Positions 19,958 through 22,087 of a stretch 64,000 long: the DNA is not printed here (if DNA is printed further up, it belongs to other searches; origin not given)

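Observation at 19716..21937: Secreted eukaryote-like cysteine-rich repeat protein translationally coupled to sufE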

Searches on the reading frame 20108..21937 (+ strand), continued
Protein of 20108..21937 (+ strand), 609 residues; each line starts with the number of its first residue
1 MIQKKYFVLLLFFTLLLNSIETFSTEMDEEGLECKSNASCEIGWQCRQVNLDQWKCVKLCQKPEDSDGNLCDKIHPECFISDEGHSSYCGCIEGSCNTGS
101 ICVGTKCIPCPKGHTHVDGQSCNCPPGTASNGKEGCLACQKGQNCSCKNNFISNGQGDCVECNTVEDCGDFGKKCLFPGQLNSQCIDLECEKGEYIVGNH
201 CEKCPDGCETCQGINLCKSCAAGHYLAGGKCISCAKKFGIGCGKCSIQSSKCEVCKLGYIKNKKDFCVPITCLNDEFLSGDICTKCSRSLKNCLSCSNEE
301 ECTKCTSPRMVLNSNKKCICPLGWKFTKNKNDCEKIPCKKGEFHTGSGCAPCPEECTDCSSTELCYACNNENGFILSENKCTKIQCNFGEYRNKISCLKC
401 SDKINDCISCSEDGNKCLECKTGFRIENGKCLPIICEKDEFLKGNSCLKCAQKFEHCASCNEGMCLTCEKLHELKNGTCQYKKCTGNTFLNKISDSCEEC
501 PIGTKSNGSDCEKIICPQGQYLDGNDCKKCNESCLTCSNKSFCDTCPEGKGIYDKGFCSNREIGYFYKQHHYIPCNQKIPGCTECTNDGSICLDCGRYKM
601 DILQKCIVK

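Call 29: find_homologous_proteins(query=A3, max_evalue=0.00001)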
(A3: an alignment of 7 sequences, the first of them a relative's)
Query A3 (7 sequences) (609 aa, profile of the alignment): 15 proteins with E <= 0.00001 among 1824 candidates.
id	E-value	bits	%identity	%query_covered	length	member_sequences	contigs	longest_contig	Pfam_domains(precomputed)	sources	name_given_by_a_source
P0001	5.5e-243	826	100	100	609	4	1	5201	-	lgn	-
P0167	4.5e-34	136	26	90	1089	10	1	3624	PF03302.19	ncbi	ncbi:serine/threonine kinase, putative, partial [Entamoeba histolytica HM-3:IMSS]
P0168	6.9e-32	129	26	60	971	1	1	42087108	PF15913.11,PF14843.12,PF03302.19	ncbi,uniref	ncbi:proprotein convertase subtilisin/kexin type 5-like [Ascaphus truei]|uniref:proprotein convertas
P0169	1.3e-28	118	23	56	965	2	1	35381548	PF15913.11,PF14843.12,PF03302.19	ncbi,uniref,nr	ncbi:proprotein convertase subtilisin/kexin type 5-like [Polyodon spathula]|uniref:proprotein conver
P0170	1.9e-25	107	25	65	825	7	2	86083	PF15913.11,PF14843.12,PF03302.19,PF00757.26,PF01483.28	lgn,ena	-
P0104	5.7e-25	106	25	63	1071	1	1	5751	-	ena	-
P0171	6.6e-16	76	28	44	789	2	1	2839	PF15913.11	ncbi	-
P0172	3.7e-10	57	26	76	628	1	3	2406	PF03302.19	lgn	-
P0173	5.8e-8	50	23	83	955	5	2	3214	PF01457.23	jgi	-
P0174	6.5e-8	50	25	84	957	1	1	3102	PF01457.23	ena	-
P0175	6.7e-8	50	25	84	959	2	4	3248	PF01457.23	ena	-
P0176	7.8e-8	49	25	65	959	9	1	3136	PF01457.23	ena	-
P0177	3.9e-7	47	24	77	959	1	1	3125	PF01457.23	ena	-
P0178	6.0e-7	46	25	79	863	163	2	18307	-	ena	-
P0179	5.4e-6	43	25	32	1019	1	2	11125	PF07562.21,PF23091.3,PF00020.25,PF07699.20,PF26010.1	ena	-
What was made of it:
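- Closest known: Furin-like. Same: The profile search hits PCSK5 at E=7e-32 (call 29).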

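Call 33: find_related_loci(query=A4, collection=genome_contigs, flank=6000)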
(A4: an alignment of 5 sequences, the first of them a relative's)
Query A4 (609 aa) in genome_contigs; peptide patterns used: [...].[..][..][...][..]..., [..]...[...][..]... (x = any residue, [..] = any of these).
38 stretches matched a pattern; 4 encode a relative of the query (tblastn E <= 1e-3); 4 distinct loci.
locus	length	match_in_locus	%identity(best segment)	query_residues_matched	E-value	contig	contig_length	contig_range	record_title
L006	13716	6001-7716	41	34-608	1e-129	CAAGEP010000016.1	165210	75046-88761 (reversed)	MAG TPA_asm: Alphaproteobacteria bacterium, isolate HGM16788, WGS project CAAGEP010000000 data, contig: SRS476164_70_k11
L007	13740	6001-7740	37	32-607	3e-114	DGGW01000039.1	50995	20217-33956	MAG TPA_asm: Alphaproteobacteria bacterium UBA3864 UBA3864_contig_33253, whole genome shotgun sequence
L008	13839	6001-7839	41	34-608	4e-131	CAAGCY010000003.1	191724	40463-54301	MAG TPA_asm: Alphaproteobacteria bacterium, isolate HGM16787, WGS project CAAGCY010000000 data, contig: SRS476139_58_k11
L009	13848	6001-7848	43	56-607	8e-140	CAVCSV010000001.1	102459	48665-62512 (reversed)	Limosilactobacillus gorillae isolate H07622-L1_cleanbin_000006 genome assembly, contig: Spades_H07622-L1_contig_84, whol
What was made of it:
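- Orthologues also occur in human-gut MAGs (call 33).
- Tried and rejected: It worked with 5 sequences (call 33).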

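Call 35: predict_structure(alignment_id=A3)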
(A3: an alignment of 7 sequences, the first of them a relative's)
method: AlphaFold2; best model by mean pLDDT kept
length: 609 residues; sequences in the alignment: 7
mean_pLDDT: 80.1   pTM: 0.30
mean pLDDT of the five models: 80.1, 79.0, 77.9, 76.9, 75.4
residues with pLDDT >= 90: 23; 70-90: 534; 50-70: 21; < 50: 31
segments of 3 or more residues with pLDDT < 50: 1-31
pLDDT, mean of each block of 10 residues (from residue 1): 43 44 32 72 78 79 70 84 80 86 89 86 89 88 84 88 81 83 84 81 84 80 81 83 82 83 81 83 84 87 87 87 80 81 81 86 84 80 84 84 90 89 88 85 83 85 85 83 80 80 77 82 83 77 73 69 73 81 81 83 74
secondary structure, 60 per line:
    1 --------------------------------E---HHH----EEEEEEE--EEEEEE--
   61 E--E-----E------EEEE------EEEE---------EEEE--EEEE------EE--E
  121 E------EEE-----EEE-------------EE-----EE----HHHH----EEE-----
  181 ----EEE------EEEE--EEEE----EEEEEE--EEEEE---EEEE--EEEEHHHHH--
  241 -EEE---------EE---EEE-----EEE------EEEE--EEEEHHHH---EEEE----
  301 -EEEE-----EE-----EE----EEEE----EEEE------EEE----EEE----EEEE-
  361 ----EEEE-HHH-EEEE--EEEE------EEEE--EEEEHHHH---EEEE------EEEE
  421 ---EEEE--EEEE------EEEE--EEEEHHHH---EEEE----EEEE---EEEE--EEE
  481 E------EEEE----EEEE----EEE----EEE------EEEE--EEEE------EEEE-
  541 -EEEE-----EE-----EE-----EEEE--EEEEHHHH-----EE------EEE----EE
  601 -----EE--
elements in order: E44-50 E53-58 E77-80 E87-90 E100-103 E106-109 E128-130 E136-138 H165-168 E173-175 E185-187 E194-197 E200-203 E208-213 E216-220 E224-227 E230-233 H234-238 E242-244 E259-261 E267-269 E276-279 E282-285 H286-289 E293-296 E302-305 E324-327 E332-335 E342-344 E349-351 E356-359 E365-368 E374-377 E380-383 E390-393 E396-399 H400-403 E407-410 E417-420 E424-427 E430-433 E440-443 E446-449 H450-453 E457-460 E465-468 E472-475 E478-481 E488-491 E496-499 E504-506 E511-513 E520-523 E526-529 E536-539 E542-545 E565-568 E571-574 H575-578 E592-594
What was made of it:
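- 20660..21934 (+): Array of nine diverged furin-like (FU/VSP-type) repeats, aa 185-609. Units: 185-230, 231-266, 267-332, 333-380, 381-430, 431-478, 479-510, 511-557, 558-609. Consensus: C-x4-C-x10-C-x2-C-x3-6-C-x2-C-x4-6-C-x2-C-x10-12. AF2 model with pLDDT about 80 made of beta-hairpins (call 35).
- On Furin-like (FU) repeat / growth-factor-receptor Cys-rich superfamily: AF2 model with pLDDT 80.1 (call 35).
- AF2 with a 7-sequence alignment gives mean pLDDT 80.1 and only short beta-hairpins (call 35).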

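Call 36: find_encoding_contigs(protein=P0011, flank=6000, max_places=2)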
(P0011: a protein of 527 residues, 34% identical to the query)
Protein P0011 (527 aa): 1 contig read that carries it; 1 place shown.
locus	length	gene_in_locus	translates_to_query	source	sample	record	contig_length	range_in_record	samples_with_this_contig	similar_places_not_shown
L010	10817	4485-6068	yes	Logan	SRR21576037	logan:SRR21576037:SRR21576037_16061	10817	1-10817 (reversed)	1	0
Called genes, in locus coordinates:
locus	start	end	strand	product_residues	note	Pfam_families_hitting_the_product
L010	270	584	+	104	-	PF01740:STAS, PF13466:STAS_2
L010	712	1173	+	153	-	PF13581:HATPase_c_2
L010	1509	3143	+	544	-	PF02878:PGM_PMM_I, PF02879:PGM_PMM_II, PF02880:PGM_PMM_III, PF24947:PGM1_C_vert_fung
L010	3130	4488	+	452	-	PF02878:PGM_PMM_I, PF02879:PGM_PMM_II, PF02880:PGM_PMM_III, PF00408:PGM_PMM_IV (weak)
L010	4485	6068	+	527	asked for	-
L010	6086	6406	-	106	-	-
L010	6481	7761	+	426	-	PF03702:AnmK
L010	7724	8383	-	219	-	PF05494:MlaC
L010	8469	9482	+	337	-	PF00497:SBP_bac_3 (weak)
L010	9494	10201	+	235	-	-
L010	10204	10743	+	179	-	-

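Call 37: find_encoding_contigs(protein=P0009, flank=6000, max_places=2)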
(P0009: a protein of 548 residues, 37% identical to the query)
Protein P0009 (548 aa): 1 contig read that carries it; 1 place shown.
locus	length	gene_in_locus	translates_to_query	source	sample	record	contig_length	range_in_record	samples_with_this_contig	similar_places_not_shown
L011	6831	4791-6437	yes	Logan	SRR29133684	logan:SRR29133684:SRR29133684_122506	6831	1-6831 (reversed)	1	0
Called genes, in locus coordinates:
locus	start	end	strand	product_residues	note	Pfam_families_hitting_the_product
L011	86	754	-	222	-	-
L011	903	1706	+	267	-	PF01656:CbiA, PF09140:MipZ, PF13614:AAA_31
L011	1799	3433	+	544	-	PF02878:PGM_PMM_I, PF02879:PGM_PMM_II, PF02880:PGM_PMM_III, PF24947:PGM1_C_vert_fung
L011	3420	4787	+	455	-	PF02878:PGM_PMM_I, PF02879:PGM_PMM_II, PF02880:PGM_PMM_III, PF00408:PGM_PMM_IV (faint)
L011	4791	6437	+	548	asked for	-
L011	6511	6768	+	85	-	-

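Call 42: fold_search(model_id=the predicted structure, library=pdb)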
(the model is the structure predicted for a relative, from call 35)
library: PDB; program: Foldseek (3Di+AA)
matches with E <= 10: 330; with E <= 0.001: 3
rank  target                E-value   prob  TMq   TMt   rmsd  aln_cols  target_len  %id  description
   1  8wa2_E                4.6e-08  0.98  0.11  0.07  53.2       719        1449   15  cryo-EM structure of native mastigonemes isolated from Chlamydomonas reinhardtii at 3.0 angstrom resolution (released 2024-04-10)
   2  8wa2_A                5.1e-07  0.97  0.13  0.06  52.9       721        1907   15  cryo-EM structure of native mastigonemes isolated from Chlamydomonas reinhardtii at 3.0 angstrom resolution (released 2024-04-10)
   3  8wa2_F                3.6e-06  0.85  0.12  0.06  55.2       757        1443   14  cryo-EM structure of native mastigonemes isolated from Chlamydomonas reinhardtii at 3.0 angstrom resolution (released 2024-04-10)
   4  8wa2_D                2.0e-03  0.16  0.08  0.04  44.3       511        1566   16  cryo-EM structure of native mastigonemes isolated from Chlamydomonas reinhardtii at 3.0 angstrom resolution (released 2024-04-10)
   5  9qaw_B                5.4e-03  0.13  0.09  0.03  32.0       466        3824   18  CryoEM structure of the human LRP2 receptor ectodomain in complex with LRPAP1 (released 2026-03-11)
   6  4c9r_D                9.0e-03  0.96  0.09  0.36   8.1       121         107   21  Xenopus ZNRF3 ectodomain in complex with Xenopus RSPO2 Fu1-Fu2 crystal form I (released 2013-11-20)
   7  4c8v_A                2.3e-02  0.77  0.09  0.28   8.9       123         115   22  Xenopus RSPO2 Fu1-Fu2 crystal form I (released 2013-11-20)
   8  4c8w_I                2.5e-02  0.72  0.09  0.30   8.1       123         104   22  Xenopus RSPO2 Fu1-Fu2 crystal form II (released 2013-11-20)
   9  8jxf_B                3.2e-02  0.09  0.09  0.06  31.4       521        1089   17  rat megalin RAP complex bodyA (released 2024-06-19)
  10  4kng_P                3.6e-02  0.96  0.09  0.40   7.7        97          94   31  Crystal structure of human LGR5-RSPO1-RNF43 (released 2013-06-19)
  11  4c8v_H                3.6e-02  0.80  0.09  0.34   7.9       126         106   21  Xenopus RSPO2 Fu1-Fu2 crystal form I (released 2013-11-20)
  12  4c8v_B                3.6e-02  0.66  0.06  0.29  12.1       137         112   20  Xenopus RSPO2 Fu1-Fu2 crystal form I (released 2013-11-20)
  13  9i1q_B                4.0e-02  0.06  0.07  0.08  44.6       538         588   14  HER3 receptor in complex with the Fab fragment of TK-hu A3 monoclonal antibody (released 2025-10-15)
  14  4kt1_E                4.2e-02  0.98  0.09  0.45   7.9        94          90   29  Complex of R-spondin 1 with LGR4 extracellular domain (released 2013-06-19)
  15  4c8v_D                4.8e-02  0.85  0.09  0.36   9.0       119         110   22  Xenopus RSPO2 Fu1-Fu2 crystal form I (released 2013-11-20)
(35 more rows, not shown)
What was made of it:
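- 20660..21934 (+): Foldseek matches to R-spondin Fu1-Fu2, ErbB, the insulin receptor and the mastigoneme protein (call 42).
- On Furin-like (FU) repeat / growth-factor-receptor Cys-rich superfamily: Foldseek probability 0.96-0.98 to R-spondin Fu1-Fu2; ErbB, insulin receptor and ELAPOR1 are also listed (call 42).
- Closest known: Furin-like. Same: Foldseek probability 0.96-0.98 to R-spondin Fu1-Fu2 (call 42).
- Foldseek against PDB: mastigoneme 8wa2 at E=4.6e-8, R-spondin Fu1-Fu2 at probability 0.96-0.98, then ErbB3/4, EGFR, insulin receptor and ELAPOR1 (call 42). The fold matches are all eukaryotic (call 42).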

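Call 43: find_encoding_contigs(protein=window:20108-21937:+, flank=10000, max_places=1)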
Protein window:20108-21937:+ (609 aa): 1 contig read that carries it; 1 place shown.
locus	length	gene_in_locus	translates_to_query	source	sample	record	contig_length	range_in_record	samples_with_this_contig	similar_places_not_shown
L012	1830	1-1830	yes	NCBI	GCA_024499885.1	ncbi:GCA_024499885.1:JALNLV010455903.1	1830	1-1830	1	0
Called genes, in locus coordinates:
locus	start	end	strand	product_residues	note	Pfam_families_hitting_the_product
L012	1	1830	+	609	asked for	?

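Call 44: find_encoding_contigs(protein=P0012, flank=6000, max_places=1)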
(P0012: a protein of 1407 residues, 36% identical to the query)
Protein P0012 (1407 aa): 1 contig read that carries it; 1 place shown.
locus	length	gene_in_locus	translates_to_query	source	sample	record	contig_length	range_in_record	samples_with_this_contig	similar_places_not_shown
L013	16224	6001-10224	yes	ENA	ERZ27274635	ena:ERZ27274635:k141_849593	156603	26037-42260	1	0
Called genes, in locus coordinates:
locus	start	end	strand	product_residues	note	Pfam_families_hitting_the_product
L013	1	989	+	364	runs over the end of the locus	PF02540:NAD_synthase (faint), PF02568:ThiI (faint), PF03054:tRNA_Me_trans, PF20259:tRNA_Me_trans_M, PF20258:tRNA_Me_trans_C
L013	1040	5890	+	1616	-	PF03382:DUF285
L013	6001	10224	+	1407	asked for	-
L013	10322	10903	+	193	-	PF01832:Glucosaminidase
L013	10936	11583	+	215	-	-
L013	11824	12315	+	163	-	-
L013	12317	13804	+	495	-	PF01336:tRNA_anti-codon, PF00152:tRNA-synt_2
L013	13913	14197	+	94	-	PF17761:DUF1016_N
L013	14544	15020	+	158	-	PF13828:DUF4190 (weak)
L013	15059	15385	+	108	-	-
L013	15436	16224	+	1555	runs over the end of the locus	PF01336:tRNA_anti-codon (faint), PF02811:PHP, PF00929:RNase_T, PF16473:Rv2179c-like (weak), PF07733:DNA_pol3_alpha, PF17657:DNA_pol3_finger, PF14579:HHH_6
